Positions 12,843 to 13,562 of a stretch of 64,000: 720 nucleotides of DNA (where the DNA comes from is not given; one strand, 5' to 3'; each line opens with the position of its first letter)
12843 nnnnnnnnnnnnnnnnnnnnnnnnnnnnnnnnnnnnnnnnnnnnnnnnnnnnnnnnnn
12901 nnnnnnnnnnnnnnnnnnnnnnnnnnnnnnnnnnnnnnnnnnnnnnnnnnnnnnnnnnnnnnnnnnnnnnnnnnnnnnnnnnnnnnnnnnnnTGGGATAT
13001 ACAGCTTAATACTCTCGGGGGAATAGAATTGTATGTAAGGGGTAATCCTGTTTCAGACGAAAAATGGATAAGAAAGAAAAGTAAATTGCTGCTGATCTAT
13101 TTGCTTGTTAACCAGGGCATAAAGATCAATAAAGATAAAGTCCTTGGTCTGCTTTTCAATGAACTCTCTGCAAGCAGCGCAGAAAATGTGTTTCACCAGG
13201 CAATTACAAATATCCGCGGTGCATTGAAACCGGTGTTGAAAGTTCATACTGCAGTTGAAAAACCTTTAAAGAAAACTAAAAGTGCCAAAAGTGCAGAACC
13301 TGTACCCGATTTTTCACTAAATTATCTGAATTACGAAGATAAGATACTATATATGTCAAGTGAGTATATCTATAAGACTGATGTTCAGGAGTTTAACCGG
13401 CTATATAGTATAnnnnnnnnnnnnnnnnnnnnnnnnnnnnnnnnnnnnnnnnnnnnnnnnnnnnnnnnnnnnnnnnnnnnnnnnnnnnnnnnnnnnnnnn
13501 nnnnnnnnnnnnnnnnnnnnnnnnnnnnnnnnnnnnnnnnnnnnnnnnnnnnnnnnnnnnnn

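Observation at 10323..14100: Exactly conserved operator/promoter geometry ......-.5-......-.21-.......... on both sides of the regulator gene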

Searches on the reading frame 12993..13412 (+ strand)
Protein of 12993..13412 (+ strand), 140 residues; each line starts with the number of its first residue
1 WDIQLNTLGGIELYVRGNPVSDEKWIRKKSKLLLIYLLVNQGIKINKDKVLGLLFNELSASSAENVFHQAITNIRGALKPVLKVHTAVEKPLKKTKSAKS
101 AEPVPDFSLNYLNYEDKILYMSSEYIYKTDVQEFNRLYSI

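Call 72: search_solved_structures(query=A4, max_evalue=0.01, show_alignments=3)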
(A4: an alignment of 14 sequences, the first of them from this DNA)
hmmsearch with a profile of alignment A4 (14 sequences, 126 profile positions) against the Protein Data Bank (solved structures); distinct sequences matched with E-value up to 0.01: 5.
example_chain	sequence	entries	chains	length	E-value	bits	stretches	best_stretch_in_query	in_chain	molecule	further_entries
2fez_A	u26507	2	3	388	0.00015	24.9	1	6-79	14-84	Probable regulatory protein embR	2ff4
8b4c_D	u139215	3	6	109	0.0015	21.7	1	30-85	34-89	Cholera toxin transcriptional activator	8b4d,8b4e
8b4b_W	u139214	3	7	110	0.0015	21.7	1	30-86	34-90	Cholera toxin transcriptional activator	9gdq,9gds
7nmb_A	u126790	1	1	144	0.0023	21.1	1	31-86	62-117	Cholera toxin transcriptional activator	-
5ju7_A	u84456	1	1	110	0.0091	19.2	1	32-83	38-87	Transcriptional activator CadC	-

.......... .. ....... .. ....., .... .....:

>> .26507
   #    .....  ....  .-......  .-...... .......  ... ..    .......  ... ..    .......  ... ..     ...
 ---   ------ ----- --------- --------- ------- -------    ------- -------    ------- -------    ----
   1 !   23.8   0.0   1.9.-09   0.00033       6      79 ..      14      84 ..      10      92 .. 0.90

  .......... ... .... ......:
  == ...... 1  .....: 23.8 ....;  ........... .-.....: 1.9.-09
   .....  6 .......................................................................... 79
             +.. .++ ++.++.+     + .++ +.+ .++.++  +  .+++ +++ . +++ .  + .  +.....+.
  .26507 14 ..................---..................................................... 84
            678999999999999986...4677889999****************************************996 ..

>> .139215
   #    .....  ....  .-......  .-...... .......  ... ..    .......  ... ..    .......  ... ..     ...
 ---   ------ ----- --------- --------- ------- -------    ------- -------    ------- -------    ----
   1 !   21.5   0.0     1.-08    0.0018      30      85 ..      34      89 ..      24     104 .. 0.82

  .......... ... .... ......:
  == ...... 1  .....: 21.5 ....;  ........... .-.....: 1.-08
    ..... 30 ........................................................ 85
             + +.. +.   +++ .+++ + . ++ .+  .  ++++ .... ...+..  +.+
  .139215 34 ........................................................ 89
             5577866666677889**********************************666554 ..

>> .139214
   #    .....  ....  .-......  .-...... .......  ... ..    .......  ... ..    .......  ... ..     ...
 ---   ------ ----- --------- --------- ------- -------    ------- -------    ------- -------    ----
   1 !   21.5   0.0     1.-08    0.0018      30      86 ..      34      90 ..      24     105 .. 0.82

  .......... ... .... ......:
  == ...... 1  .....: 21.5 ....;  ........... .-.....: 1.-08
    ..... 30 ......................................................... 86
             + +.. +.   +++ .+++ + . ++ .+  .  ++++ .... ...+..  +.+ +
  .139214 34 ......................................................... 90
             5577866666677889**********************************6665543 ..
